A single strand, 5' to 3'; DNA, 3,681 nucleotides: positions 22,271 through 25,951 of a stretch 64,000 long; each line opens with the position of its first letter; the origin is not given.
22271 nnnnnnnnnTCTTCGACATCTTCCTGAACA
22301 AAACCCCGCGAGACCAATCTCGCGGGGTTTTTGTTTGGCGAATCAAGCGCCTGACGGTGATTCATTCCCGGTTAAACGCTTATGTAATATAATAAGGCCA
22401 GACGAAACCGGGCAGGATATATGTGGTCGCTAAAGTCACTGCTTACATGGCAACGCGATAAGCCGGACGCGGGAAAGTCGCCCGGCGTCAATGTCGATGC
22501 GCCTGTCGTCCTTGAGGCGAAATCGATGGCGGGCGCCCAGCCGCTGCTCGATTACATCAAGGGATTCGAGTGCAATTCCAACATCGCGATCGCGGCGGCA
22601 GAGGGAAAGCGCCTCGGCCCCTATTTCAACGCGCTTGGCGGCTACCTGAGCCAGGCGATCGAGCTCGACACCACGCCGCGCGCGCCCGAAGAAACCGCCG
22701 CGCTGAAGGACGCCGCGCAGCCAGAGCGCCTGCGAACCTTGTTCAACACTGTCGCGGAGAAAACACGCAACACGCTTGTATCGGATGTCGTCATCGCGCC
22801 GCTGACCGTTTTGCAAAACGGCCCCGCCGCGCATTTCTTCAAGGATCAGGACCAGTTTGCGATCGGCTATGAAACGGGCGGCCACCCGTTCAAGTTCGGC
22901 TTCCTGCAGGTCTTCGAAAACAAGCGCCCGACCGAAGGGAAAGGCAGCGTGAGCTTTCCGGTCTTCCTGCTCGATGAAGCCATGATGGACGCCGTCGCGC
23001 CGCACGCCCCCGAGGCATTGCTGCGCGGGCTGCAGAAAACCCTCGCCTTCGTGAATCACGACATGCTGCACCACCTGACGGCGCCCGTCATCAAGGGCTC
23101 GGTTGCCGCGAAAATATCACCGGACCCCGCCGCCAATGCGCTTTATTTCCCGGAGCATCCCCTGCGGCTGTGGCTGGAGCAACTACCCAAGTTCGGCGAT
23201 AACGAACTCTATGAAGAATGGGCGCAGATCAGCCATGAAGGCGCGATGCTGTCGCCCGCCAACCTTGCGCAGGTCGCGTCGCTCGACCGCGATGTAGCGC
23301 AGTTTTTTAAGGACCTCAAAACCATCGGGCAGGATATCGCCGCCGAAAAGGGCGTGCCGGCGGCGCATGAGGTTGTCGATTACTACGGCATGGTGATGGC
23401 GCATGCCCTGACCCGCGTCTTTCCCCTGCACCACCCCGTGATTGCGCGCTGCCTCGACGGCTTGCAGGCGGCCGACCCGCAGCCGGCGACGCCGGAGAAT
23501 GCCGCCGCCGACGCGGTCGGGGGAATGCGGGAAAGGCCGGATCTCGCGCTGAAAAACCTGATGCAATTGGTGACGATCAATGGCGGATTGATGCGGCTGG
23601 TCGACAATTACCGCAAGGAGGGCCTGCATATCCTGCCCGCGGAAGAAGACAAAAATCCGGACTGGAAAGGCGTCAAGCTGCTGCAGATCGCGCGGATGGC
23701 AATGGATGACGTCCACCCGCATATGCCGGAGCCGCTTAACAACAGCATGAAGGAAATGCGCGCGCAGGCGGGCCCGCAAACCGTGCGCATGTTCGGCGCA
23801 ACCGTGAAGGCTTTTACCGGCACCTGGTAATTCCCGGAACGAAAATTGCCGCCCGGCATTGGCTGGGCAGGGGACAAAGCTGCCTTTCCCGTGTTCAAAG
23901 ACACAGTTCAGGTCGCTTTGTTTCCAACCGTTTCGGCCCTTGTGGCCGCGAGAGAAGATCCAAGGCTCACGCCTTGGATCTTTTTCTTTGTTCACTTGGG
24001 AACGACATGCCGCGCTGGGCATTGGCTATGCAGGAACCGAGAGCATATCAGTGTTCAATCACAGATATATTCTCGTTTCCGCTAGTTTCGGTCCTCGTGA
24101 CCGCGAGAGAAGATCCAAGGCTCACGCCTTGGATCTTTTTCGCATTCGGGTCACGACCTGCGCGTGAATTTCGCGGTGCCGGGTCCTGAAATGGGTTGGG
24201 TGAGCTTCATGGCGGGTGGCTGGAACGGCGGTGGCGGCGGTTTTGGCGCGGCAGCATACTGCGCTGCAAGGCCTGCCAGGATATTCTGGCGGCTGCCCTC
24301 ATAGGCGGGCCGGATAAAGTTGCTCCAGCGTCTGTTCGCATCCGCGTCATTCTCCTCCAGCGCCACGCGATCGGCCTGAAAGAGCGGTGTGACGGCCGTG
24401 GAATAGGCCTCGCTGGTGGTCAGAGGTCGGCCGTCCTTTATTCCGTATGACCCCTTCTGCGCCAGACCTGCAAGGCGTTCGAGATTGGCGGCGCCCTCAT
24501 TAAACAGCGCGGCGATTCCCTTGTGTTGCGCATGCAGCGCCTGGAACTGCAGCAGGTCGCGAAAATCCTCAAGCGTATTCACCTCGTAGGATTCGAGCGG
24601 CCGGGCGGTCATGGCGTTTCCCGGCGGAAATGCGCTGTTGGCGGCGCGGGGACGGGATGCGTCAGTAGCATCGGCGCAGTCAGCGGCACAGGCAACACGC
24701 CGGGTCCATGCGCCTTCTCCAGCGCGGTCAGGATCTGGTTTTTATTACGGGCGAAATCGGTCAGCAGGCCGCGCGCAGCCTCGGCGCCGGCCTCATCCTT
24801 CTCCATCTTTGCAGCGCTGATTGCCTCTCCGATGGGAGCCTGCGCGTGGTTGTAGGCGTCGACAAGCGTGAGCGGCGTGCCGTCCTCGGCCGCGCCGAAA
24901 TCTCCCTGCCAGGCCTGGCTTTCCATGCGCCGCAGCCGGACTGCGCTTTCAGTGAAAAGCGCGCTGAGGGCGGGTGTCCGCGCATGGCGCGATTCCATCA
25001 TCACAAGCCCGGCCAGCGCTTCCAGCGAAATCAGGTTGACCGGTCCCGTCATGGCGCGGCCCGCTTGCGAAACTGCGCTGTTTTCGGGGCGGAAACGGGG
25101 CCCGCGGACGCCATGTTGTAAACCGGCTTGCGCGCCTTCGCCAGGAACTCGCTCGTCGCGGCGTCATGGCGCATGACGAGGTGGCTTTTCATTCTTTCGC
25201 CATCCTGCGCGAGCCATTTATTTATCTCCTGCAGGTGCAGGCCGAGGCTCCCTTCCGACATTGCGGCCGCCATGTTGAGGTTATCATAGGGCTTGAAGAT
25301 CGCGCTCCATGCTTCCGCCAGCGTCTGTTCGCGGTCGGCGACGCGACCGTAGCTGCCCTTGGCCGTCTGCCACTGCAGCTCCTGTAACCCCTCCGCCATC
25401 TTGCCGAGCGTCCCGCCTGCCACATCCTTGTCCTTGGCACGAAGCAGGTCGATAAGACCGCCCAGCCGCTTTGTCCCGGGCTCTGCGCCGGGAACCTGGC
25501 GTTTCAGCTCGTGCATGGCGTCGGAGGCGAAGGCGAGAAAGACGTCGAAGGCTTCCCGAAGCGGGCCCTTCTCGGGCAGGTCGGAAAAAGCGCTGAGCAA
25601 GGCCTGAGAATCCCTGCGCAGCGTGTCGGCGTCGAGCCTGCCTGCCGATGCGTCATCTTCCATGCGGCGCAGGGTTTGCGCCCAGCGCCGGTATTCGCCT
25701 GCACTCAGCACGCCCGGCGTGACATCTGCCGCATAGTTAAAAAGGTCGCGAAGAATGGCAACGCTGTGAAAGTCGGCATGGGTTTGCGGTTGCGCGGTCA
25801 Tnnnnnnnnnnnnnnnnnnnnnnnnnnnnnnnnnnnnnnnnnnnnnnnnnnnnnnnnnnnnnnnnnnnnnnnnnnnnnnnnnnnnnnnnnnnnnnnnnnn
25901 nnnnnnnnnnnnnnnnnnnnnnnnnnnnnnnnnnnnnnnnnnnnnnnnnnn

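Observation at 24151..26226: Array of four translationally coupled paralogous small proteins from an unrecognised family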

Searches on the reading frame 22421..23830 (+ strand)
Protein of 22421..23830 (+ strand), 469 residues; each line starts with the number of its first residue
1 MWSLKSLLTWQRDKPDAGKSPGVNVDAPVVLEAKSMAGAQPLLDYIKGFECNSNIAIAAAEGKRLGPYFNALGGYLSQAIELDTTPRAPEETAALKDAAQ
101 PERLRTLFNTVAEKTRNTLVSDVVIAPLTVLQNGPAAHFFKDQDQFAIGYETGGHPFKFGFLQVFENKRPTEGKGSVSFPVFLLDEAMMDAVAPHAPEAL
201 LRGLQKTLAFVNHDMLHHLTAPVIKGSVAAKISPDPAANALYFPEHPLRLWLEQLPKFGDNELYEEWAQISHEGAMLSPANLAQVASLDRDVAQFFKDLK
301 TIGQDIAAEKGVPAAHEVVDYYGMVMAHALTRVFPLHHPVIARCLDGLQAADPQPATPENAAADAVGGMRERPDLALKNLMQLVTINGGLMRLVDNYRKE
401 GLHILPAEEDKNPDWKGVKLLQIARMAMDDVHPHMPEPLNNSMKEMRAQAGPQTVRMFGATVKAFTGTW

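Call 3: search_protein_families(library=pfam, proteins=[window:22421-23830:+], max_evalue=1)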
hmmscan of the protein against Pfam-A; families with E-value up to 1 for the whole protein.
window:22421-23830:+ (469 aa): 0 families

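Call 4: search_protein_families(library=ncbifam, proteins=[window:22421-23830:+], max_evalue=1)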
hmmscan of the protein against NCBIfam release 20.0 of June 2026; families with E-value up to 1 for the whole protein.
window:22421-23830:+ (469 aa): 0 families

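Call 48: search_protein_families(library=padloc, proteins=[window:22421-23830:+], max_evalue=0.1)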
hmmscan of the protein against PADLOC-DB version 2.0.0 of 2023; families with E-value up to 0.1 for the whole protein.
window:22421-23830:+ (469 aa): 0 families

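Call 49: search_protein_families(library=phrogs, proteins=[window:22421-23830:+], max_evalue=0.1)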
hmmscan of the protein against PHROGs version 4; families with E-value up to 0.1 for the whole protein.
window:22421-23830:+ (469 aa): 0 families

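Call 87: find_homologous_proteins(query=window:22421-23830:+, max_evalue=0.001)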
Query window:22421-23830:+ (469 aa): 15 proteins with E <= 0.001 among 8000 candidates.
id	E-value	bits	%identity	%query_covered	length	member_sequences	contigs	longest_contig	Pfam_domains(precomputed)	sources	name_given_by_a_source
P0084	1.3e-292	989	100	93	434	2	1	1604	-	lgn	-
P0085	2.9e-106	374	42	95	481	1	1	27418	-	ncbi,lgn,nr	ncbi:MAG: hypothetical protein EPN97_06530 [Alphaproteobacteria bacterium]|nr:MAG: hypothetical prot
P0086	4.4e-103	364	42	94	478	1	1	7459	-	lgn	-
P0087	5.6e-103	363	40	99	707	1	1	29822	-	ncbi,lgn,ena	ncbi:MAG: hypothetical protein ACAH83_05090 [Alphaproteobacteria bacterium]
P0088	8.9e-103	363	39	94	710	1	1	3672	-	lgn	-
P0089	4.2e-102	361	41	94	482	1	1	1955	-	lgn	-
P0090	2.3e-80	289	37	94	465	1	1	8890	-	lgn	-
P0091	6.3e-80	287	37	94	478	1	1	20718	-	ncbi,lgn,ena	ncbi:MAG: hypothetical protein ACAH83_07755 [Alphaproteobacteria bacterium]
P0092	2.1e-79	286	34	96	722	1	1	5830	-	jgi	jgi:hypothetical protein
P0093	4.9e-76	275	34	95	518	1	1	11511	-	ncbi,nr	ncbi:MAG: hypothetical protein HY052_09425 [Proteobacteria bacterium]|nr:hypothetical protein [Pseud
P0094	6.4e-75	271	37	96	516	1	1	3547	-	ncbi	-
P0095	1.0e-72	264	36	94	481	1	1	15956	-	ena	-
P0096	1.4e-72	263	37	95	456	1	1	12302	-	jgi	jgi:hypothetical protein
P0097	3.3e-68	249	35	95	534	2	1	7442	-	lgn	-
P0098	1.0e-45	175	33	93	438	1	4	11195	-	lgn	-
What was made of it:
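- Tried and rejected: The 469-aa neighbour is just another orphan (call 87).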

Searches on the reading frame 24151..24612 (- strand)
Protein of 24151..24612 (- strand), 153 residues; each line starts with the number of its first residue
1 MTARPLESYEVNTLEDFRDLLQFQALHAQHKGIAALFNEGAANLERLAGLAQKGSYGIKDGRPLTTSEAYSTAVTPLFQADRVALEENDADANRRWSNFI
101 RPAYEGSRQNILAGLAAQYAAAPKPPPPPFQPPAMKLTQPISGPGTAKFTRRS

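Call 3: search_protein_families(library=pfam, proteins=[window:24151-24612:-], max_evalue=1)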
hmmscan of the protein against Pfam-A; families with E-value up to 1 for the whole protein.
window:24151-24612:- (153 aa): 0 families

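Call 4: search_protein_families(library=ncbifam, proteins=[window:24151-24612:-], max_evalue=1)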
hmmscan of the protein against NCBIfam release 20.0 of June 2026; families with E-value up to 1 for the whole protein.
window:24151-24612:- (153 aa): 0 families

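Call 48: search_protein_families(library=padloc, proteins=[window:24151-24612:-], max_evalue=0.1)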
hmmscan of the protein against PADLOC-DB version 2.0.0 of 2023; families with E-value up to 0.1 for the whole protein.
window:24151-24612:- (153 aa): 0 families

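Call 49: search_protein_families(library=phrogs, proteins=[window:24151-24612:-], max_evalue=0.1)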
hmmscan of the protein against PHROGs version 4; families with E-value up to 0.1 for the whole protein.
window:24151-24612:- (153 aa): 0 families

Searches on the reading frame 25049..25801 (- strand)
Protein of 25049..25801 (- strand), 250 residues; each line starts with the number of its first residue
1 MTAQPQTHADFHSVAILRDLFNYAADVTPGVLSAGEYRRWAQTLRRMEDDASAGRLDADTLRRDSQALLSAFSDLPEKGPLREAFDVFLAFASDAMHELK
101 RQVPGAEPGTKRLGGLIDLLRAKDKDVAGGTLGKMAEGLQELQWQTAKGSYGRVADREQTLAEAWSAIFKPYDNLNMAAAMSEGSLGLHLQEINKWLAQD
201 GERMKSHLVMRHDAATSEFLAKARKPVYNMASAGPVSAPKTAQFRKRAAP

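Call 3: search_protein_families(library=pfam, proteins=[window:25049-25801:-], max_evalue=1)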
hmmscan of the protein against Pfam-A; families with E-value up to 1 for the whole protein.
window:25049-25801:- (250 aa): 1 family
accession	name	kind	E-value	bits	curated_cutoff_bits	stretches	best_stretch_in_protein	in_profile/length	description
PF10030.15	DUF2272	-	0.12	12.6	27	1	138-180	21-62/191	Uncharacterized protein conserved in bacteria (DUF2272)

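Call 4: search_protein_families(library=ncbifam, proteins=[window:25049-25801:-], max_evalue=1)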
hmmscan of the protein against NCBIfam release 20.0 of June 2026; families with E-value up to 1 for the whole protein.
window:25049-25801:- (250 aa): 1 family
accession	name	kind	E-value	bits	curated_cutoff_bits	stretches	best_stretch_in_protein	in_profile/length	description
NF058561.1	BT_2158_fam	equivalog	0.039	12.5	750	1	182-243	405-470/487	glycoside 3-dehydrogenase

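Call 48: search_protein_families(library=padloc, proteins=[window:25049-25801:-], max_evalue=0.1)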
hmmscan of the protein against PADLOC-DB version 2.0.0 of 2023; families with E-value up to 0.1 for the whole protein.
window:25049-25801:- (250 aa): 0 families

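Call 49: search_protein_families(library=phrogs, proteins=[window:25049-25801:-], max_evalue=0.1)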
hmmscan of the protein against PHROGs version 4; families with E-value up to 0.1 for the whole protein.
window:25049-25801:- (250 aa): 0 families

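Call 79: find_related_loci(query=A7, collection=metagenome_contigs, flank=8000)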
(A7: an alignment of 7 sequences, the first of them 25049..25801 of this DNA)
Query A7 (250 aa) in metagenome_contigs; peptide patterns used: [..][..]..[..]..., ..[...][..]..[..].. (x = any residue, [..] = any of these).
173 stretches matched a pattern, but none encodes a relative of the query by tblastn (E <= 1e-3).

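Call 80: find_related_loci(query=A7, collection=viral_contigs, flank=8000)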
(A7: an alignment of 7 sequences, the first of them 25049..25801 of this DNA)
Query A7 (250 aa) in viral_contigs; peptide patterns used: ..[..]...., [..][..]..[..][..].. (x = any residue, [..] = any of these).
157 stretches matched a pattern, but none encodes a relative of the query by tblastn (E <= 1e-3).

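Call 94: search_dna_similar(query=window:25049-25801:-, collection=plasmids, mode=protein, max_evalue=0.01, max_rows=5)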
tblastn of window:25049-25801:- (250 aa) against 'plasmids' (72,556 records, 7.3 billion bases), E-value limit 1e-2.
No match.

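Call 95: search_dna_similar(query=window:25049-25801:-, collection=phages, mode=protein, max_evalue=0.01, max_rows=5)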
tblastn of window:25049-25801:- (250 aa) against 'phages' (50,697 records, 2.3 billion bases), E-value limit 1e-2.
No match.
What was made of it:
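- On Known anti-phage defence or phage protein families: Calls 48, 49, 80, 94, 95: no hits.
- No match in the phage, plasmid or viral-contig collections (calls 80, 94, 95).
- Tried and rejected: tblastn of B against phage and plasmid collections found no match (calls 94, 95).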
